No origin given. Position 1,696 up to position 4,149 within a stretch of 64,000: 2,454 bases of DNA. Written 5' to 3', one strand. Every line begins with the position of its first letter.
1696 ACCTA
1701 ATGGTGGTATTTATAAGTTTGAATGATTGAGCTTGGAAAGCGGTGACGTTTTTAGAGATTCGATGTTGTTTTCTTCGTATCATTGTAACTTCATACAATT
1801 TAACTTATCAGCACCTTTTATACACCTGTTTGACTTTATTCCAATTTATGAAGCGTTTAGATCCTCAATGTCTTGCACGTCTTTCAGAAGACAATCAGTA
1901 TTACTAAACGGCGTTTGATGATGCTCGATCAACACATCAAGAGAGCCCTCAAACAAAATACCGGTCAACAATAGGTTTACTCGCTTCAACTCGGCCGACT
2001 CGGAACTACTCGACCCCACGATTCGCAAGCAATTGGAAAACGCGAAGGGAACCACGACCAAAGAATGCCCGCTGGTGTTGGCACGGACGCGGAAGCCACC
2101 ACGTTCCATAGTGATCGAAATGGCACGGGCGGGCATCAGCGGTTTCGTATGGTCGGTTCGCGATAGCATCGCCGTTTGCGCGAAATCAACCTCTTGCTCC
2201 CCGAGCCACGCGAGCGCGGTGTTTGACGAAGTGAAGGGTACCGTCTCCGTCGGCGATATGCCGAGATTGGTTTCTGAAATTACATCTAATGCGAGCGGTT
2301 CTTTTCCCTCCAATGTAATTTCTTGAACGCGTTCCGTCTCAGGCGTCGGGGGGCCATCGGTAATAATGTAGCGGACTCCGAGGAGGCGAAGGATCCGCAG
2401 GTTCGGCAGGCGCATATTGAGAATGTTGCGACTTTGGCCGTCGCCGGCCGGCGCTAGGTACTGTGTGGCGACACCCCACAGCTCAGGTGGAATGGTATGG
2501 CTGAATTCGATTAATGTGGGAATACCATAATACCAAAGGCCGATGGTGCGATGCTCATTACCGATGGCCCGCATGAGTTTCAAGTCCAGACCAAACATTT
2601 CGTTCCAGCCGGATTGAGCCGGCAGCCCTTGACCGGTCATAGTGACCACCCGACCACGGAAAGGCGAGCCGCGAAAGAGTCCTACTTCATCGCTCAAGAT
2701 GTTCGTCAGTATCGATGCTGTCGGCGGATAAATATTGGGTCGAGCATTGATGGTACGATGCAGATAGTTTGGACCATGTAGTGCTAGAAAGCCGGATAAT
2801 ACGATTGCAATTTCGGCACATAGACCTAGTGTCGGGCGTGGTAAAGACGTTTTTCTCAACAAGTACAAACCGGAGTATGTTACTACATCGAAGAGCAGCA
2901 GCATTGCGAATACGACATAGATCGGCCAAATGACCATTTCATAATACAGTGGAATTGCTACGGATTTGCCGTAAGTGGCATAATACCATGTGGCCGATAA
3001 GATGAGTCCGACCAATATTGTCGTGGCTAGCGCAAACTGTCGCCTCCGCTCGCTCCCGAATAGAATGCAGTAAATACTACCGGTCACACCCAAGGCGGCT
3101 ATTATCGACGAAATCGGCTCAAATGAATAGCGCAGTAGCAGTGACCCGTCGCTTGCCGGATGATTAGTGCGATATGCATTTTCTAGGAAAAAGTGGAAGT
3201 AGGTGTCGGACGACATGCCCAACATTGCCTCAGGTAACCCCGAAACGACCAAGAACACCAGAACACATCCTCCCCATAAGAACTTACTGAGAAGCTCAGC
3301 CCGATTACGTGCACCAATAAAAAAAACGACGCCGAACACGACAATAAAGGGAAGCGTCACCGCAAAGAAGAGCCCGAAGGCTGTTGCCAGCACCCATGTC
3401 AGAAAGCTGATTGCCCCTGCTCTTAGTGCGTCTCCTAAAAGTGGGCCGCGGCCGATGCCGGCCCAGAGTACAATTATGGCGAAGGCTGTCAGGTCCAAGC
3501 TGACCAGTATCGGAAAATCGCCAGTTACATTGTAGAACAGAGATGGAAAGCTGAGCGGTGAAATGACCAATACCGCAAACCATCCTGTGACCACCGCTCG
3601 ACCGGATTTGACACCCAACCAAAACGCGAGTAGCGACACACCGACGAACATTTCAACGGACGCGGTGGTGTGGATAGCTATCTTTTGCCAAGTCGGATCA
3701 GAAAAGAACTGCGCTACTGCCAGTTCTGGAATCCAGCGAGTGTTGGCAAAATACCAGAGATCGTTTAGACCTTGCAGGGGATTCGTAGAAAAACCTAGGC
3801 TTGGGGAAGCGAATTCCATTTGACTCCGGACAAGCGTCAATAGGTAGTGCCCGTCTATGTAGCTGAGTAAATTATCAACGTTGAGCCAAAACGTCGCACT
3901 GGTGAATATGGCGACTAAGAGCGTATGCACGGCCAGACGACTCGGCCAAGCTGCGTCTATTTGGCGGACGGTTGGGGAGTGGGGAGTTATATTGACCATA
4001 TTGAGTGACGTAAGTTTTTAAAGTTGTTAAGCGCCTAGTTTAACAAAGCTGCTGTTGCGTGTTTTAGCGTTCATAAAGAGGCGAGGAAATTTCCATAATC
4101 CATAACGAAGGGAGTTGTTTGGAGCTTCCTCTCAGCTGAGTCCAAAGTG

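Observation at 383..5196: GC-rich 4.8-kb foreign block: 717-aa polytopic membrane protein plus a free-standing paralog of its own C-terminal domain plus a secreted protein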

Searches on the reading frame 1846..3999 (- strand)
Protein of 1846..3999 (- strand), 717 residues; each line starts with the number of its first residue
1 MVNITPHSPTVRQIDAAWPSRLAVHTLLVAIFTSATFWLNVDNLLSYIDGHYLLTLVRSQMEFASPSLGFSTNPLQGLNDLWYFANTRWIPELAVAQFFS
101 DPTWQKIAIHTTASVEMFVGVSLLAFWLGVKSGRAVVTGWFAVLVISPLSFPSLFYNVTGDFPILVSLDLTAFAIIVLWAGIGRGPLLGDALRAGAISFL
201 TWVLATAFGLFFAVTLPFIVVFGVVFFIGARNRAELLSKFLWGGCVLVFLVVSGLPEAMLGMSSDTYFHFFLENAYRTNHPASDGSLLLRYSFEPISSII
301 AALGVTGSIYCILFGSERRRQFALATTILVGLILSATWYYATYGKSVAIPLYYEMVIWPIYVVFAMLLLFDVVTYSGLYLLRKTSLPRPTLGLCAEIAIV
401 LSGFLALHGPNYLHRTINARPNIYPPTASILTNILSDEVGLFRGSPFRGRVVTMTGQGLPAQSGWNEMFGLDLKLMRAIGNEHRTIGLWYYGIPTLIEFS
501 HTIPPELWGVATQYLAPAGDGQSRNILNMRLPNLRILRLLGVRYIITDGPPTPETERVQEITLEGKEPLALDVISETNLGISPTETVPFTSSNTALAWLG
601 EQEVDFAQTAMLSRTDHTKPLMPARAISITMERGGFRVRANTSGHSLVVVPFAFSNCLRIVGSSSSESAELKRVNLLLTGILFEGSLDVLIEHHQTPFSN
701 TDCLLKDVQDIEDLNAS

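Call 5: search_protein_families(library=pfam, proteins=[window:1846-3999:-], max_evalue=1)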
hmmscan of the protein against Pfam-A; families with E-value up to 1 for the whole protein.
window:1846-3999:- (717 aa): 0 families

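Call 9: find_homologous_proteins(query=window:1846-3999:-, max_evalue=0.001)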
Query window:1846-3999:- (717 aa): 35 proteins with E <= 0.001 among 8000 candidates.
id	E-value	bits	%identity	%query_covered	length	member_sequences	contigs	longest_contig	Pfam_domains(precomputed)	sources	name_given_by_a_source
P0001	0.0e+0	1614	100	100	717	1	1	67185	-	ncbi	-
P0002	3.2e-249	847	58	97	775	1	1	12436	-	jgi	jgi:hypothetical protein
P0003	1.8e-241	821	55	97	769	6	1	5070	-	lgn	-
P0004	4.2e-236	804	55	98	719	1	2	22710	-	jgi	jgi:hypothetical protein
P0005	9.2e-228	776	54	94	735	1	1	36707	-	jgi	jgi:hypothetical protein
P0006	6.5e-217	740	51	97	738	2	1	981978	-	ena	-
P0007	4.1e-216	738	51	96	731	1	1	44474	-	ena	-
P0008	7.0e-198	677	48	95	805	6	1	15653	-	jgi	-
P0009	6.0e-197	674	47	97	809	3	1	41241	-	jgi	jgi:hypothetical protein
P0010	8.5e-193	661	47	97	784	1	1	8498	-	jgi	jgi:hypothetical protein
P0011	7.5e-192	657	47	97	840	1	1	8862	-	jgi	jgi:hypothetical protein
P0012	9.9e-189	647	46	96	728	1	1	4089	-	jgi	jgi:hypothetical protein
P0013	2.9e-188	646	45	96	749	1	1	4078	-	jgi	jgi:hypothetical protein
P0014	6.8e-188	644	46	96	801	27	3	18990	-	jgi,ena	-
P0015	1.4e-187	643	47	96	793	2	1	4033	-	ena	-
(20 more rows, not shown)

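Call 10: find_encoding_contigs(protein=P0001, flank=10000, max_places=3)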
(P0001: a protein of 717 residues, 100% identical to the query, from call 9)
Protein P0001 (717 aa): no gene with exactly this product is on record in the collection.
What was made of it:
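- Tried and rejected: The exact-sequence look-up of p717's own contig failed (call 10).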

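Call 11: find_encoding_contigs(protein=P0006, flank=10000, max_places=3)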
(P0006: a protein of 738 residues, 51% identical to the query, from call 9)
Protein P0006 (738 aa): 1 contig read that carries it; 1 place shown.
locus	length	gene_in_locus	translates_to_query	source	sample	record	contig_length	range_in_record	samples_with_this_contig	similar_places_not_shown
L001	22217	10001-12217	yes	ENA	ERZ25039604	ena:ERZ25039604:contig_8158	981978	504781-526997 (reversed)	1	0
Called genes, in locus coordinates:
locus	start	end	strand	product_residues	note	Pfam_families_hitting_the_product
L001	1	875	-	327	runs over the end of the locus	PF05711:TylF, PF13578:Methyltransf_24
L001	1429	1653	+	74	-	-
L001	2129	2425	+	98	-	PF13560:HTH_31, PF12844:HTH_19 (weak), PF01381:HTH_3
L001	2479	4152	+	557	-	-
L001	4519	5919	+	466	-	PF02321:OEP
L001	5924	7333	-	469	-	PF25919:BSH_CusB (faint), PF25917:BSH_RND, PF25984:BSH_YknX (weak), PF25994:HH_AprE, PF26002:Beta-barrel_AprE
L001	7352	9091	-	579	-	PF00664:ABC_membrane, PF00005:ABC_tran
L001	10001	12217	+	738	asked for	-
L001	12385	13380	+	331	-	PF03706:LPG_synthase_TM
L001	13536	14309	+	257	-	PF00535:Glycos_transf_2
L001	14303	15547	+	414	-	PF08421:Methyltransf_13, PF13489:Methyltransf_23, PF08241:Methyltransf_11 (faint), PF08484:Methyltransf_14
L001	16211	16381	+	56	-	-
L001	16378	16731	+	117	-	PF05717:TnpB_IS66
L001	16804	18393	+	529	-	PF13007:LZ_Tnp_IS66, PF13005:zf-IS66, PF03050:DDE_Tnp_IS66, PF13817:DDE_Tnp_IS66_C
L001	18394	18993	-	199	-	PF13340:DUF4096, PF01609:DDE_Tnp_1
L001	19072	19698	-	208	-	-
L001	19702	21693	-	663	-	PF13522:GATase_6, PF13537:GATase_7, PF00733:Asn_synthase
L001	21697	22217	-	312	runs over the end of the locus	PF00698:Acyl_transf_1 (weak)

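Call 14: find_related_loci(query=A1, collection=genome_contigs, flank=10000)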
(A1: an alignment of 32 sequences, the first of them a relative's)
Query A1 (717 aa) in genome_contigs; peptide patterns used: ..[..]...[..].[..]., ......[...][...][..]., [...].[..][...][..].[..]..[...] (x = any residue, [..] = any of these).
90 stretches matched a pattern; 21 encode a relative of the query (tblastn E <= 1e-3); 20 distinct loci.
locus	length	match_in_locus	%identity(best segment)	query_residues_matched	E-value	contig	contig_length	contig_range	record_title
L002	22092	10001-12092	37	9-710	4e-71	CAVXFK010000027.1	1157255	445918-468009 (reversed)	MAG: uncultured Alphaproteobacteria bacterium isolate MFD02416.bin.1.409 genome assembly, contig: contig_9084, whole gen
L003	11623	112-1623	28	200-714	4e-52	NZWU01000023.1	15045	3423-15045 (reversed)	MAG: Gammaproteobacteria bacterium isolate NAT478 61460, whole genome shotgun sequence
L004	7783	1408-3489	28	49-715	3e-51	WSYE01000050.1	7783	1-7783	MAG: Desulfovibrionaceae bacterium isolate X3_MetaBAT.36 scaffold_3015, whole genome shotgun sequence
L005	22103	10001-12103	26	35-715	4e-47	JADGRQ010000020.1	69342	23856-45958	MAG: Burkholderiales bacterium isolate Chersky.31_24 contig-100_51, whole genome shotgun sequence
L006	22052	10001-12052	25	37-717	2e-44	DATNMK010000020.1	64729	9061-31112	MAG TPA_asm: Burkholderiales bacterium isolate SMAG_U11477 k141_246724, whole genome shotgun sequence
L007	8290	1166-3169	28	42-717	1e-43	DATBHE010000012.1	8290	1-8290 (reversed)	MAG TPA_asm: Pseudolabrys sp. isolate SMAG_U3856 k141_392192, whole genome shotgun sequence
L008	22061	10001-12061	25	30-717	1e-41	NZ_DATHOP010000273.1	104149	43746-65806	MAG: Bradyrhizobium sp. isolate SMAG_U12687 k141_1605600, whole genome shotgun sequence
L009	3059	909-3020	25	24-715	1e-38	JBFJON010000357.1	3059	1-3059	MAG: Nitrospirales bacterium isolate Mix_sand18.2022.04.D.2 k141_3031490_length_3059_cov_8.0000, whole genome shotgun se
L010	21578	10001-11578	27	203-709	8e-35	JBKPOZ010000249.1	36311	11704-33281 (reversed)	MAG: Pseudomonadota bacterium isolate GS_HAYS_MAG_00001 GS_HAYS_000000107488, whole genome shotgun sequence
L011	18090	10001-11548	27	219-715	2e-33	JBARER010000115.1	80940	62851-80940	MAG: Xanthobacteraceae bacterium isolate MFD06171_ilm_asm_bin18 k127_102232, whole genome shotgun sequence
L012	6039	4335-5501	29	338-715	2e-32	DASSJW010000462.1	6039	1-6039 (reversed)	MAG TPA_asm: Xanthobacteraceae bacterium isolate SMAG_U1125 k141_1237024, whole genome shotgun sequence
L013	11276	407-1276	31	424-715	8e-31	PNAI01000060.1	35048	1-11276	MAG: Hyphomicrobiales bacterium isolate palsa_888 73.20110800_P1D.41_contig_5757, whole genome shotgun sequence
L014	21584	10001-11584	26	203-715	3e-30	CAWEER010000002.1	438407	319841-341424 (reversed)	MAG: uncultured Alphaproteobacteria bacterium isolate MFD01138.bin.1.24 genome assembly, contig: contig_16776, whole gen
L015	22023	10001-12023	26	42-717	8e-30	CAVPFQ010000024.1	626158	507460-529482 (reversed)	MAG: uncultured Alphaproteobacteria bacterium isolate MFD10064.bin.1.59 genome assembly, contig: contig_8854, whole geno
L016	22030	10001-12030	25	42-717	7e-30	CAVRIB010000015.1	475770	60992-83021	MAG: uncultured Alphaproteobacteria bacterium isolate MFD05705.bin.1.79 genome assembly, contig: contig_33365, whole gen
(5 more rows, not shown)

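Call 15: list_cluster_members(proteins=[window:1846-3999:-, window:383-1375:+, window:4294-5196:-, window:5832-6776:+, window:6773-8209:+, window:8211-9113:+, window:16432-18453:+, window:18862-20787:+, window:22976-25348:+])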
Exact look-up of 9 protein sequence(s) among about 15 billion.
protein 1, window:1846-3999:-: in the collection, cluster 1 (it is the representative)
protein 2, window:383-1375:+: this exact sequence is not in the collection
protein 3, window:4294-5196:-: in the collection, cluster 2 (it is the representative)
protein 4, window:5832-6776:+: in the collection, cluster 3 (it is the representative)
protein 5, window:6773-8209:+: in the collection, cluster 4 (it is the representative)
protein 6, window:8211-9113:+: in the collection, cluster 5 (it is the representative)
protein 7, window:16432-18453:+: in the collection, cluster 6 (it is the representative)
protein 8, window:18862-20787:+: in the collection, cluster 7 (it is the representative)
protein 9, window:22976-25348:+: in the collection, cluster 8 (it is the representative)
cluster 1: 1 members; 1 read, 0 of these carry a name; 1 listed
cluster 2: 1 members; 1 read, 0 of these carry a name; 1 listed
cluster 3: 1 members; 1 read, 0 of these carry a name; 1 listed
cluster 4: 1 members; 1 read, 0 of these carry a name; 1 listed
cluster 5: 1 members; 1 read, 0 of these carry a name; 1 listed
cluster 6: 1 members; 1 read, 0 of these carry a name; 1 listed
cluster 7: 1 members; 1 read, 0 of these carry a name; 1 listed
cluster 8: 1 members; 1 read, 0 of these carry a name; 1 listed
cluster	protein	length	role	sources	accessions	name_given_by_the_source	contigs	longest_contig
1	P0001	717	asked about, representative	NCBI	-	-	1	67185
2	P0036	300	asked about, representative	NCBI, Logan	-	-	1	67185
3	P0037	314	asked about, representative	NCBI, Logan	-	-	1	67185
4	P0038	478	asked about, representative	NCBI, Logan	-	-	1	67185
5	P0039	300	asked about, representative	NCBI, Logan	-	-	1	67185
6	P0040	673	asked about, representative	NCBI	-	-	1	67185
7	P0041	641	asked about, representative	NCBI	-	-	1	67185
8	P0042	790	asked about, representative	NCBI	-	-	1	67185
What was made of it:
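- Tried and rejected: Cluster look-ups showed that even the core proteins are singletons with no organism name, so the host could not be identified (call 15).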

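Call 19: find_encoding_contigs(protein=P0005, flank=8000, max_places=2)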
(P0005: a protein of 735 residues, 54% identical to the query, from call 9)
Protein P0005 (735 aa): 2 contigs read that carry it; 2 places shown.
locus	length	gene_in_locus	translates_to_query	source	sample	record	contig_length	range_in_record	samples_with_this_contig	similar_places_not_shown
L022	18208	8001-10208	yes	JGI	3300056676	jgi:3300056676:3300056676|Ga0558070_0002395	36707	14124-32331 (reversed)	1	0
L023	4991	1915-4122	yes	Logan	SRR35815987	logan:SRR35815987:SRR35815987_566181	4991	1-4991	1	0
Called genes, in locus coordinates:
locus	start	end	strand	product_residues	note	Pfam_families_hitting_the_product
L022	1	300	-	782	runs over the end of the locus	PF13524:Glyco_trans_1_2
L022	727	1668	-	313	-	PF01073:3Beta_HSD, PF01370:Epimerase, PF02719:Polysacc_synt_2 (weak), PF04321:RmlD_sub_bind, PF07993:NAD_binding_4 (faint), PF13460:NAD_binding_10 (weak), PF16363:GDP_Man_Dehyd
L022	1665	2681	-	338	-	PF01408:GFO_IDH_MocA, PF22725:GFO_IDH_MocA_C3, PF02894:GFO_IDH_MocA_C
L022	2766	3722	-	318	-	PF01073:3Beta_HSD, PF01370:Epimerase, PF02719:Polysacc_synt_2, PF04321:RmlD_sub_bind, PF05368:NmrA (weak), PF07993:NAD_binding_4, PF13460:NAD_binding_10, PF16363:GDP_Man_Dehyd, +1 more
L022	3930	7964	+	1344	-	-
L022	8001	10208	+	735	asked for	-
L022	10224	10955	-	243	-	PF13489:Methyltransf_23 (weak), PF06325:PrmA, PF05175:MTS (faint), PF08241:Methyltransf_11, PF08242:Methyltransf_12, PF13649:Methyltransf_25, PF13847:Methyltransf_31 (weak)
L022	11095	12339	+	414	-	PF08421:Methyltransf_13, PF13489:Methyltransf_23, PF08484:Methyltransf_14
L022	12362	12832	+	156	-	PF00293:NUDIX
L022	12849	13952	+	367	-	PF01041:DegT_DnrJ_EryC1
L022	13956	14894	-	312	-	PF03706:LPG_synthase_TM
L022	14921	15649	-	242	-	PF00535:Glycos_transf_2, PF13641:Glyco_tranf_2_3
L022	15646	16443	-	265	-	PF13489:Methyltransf_23, PF13847:Methyltransf_31, PF08241:Methyltransf_11, PF08242:Methyltransf_12, PF13649:Methyltransf_25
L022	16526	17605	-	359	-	PF01370:Epimerase, PF04321:RmlD_sub_bind (weak), PF16363:GDP_Man_Dehyd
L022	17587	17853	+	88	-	-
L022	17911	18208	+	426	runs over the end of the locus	PF03721:UDPG_MGDP_dh_N, PF00984:UDPG_MGDP_dh, PF03720:UDPG_MGDP_dh_C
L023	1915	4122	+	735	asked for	-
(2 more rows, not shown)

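Call 20: find_encoding_contigs(protein=P0007, flank=8000, max_places=2)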
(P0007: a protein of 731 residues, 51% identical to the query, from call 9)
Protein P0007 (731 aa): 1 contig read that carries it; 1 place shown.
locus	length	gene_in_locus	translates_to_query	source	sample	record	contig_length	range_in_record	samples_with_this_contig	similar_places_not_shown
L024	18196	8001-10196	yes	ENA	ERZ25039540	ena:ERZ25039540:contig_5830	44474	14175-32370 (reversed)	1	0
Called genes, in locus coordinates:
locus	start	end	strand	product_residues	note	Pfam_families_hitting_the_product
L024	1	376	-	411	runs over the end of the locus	-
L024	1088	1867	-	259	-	-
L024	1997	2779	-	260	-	-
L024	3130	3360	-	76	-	-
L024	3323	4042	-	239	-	PF13489:Methyltransf_23 (faint)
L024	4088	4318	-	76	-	-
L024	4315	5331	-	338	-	PF01370:Epimerase, PF04321:RmlD_sub_bind, PF16363:GDP_Man_Dehyd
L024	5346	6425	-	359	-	PF01370:Epimerase, PF16363:GDP_Man_Dehyd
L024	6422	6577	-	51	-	-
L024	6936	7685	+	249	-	PF05721:PhyH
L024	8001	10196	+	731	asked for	-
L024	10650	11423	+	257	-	PF00535:Glycos_transf_2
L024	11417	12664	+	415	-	PF08421:Methyltransf_13, PF13489:Methyltransf_23, PF08484:Methyltransf_14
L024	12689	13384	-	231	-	PF13489:Methyltransf_23 (weak), PF05175:MTS (weak), PF06325:PrmA, PF08241:Methyltransf_11, PF08242:Methyltransf_12, PF13649:Methyltransf_25, PF13847:Methyltransf_31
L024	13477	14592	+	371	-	PF01041:DegT_DnrJ_EryC1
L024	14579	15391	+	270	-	PF13489:Methyltransf_23, PF13847:Methyltransf_31, PF08241:Methyltransf_11, PF08242:Methyltransf_12, PF13649:Methyltransf_25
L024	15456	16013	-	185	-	PF00293:NUDIX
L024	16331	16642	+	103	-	-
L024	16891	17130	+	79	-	-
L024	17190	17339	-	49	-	-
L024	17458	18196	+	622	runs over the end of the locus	-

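Call 26: predict_structure(alignment_id=A1)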
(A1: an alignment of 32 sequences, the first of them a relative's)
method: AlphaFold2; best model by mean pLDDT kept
length: 717 residues; sequences in the alignment: 32
mean_pLDDT: 88.0   pTM: 0.89
mean pLDDT of the five models: 88.0, 87.5, 87.0, 85.3, 84.6
residues with pLDDT >= 90: 413; 70-90: 260; 50-70: 31; < 50: 13
segments of 3 or more residues with pLDDT < 50: 1-11
pLDDT, mean of each block of 10 residues (from residue 1): 37 73 95 93 84 88 86 87 82 90 93 97 95 93 90 75 90 97 94 97 92 93 97 95 97 95 88 75 89 89 97 95 98 94 80 93 95 81 63 77 84 80 83 95 94 90 83 83 84 86 88 89 79 94 94 94 84 90 91 90 92 75 95 92 94 93 74 93 93 90 93 70
secondary structure, 60 per line:
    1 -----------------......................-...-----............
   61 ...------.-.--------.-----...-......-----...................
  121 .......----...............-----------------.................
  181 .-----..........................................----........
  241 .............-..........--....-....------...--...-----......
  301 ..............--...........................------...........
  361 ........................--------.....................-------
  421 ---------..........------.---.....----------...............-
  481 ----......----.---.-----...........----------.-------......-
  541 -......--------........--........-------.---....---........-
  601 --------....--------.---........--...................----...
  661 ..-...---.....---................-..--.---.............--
elements in order (helices of 4 or more, strands of 3 or more residues): H18-39 H49-63 H91-96 H102-127 H132-146 H164-181 H187-228 H233-253 H255-264 H267-270 H272-275 H295-314 H317-343 H350-384 H393-413 H430-439 E450-454 H465-479 H485-490 H505-515 H534-539 E542-547 E556-563 E566-573 E585-588 H592-599 E609-612 E625-632 E635-653 E658-662 E670-674 E678-693 H703-715
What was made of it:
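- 1846..3999 (-): p717 ('A'): GT-C-fold integral membrane glycosyltransferase of an unclassified family. About 11 TM helices, the invariant D49-G50 and NPLQG motifs in the first outward loop, and a 300-residue beta-rich C-terminal domain with two invariant Cys (C657, C703). AF2 model pLDDT 88, pTM 0.89 (call 26).
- On GT-C fold glycosyltransferase superfamily: AF2 pLDDT 88 / pTM 0.89 (call 26).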
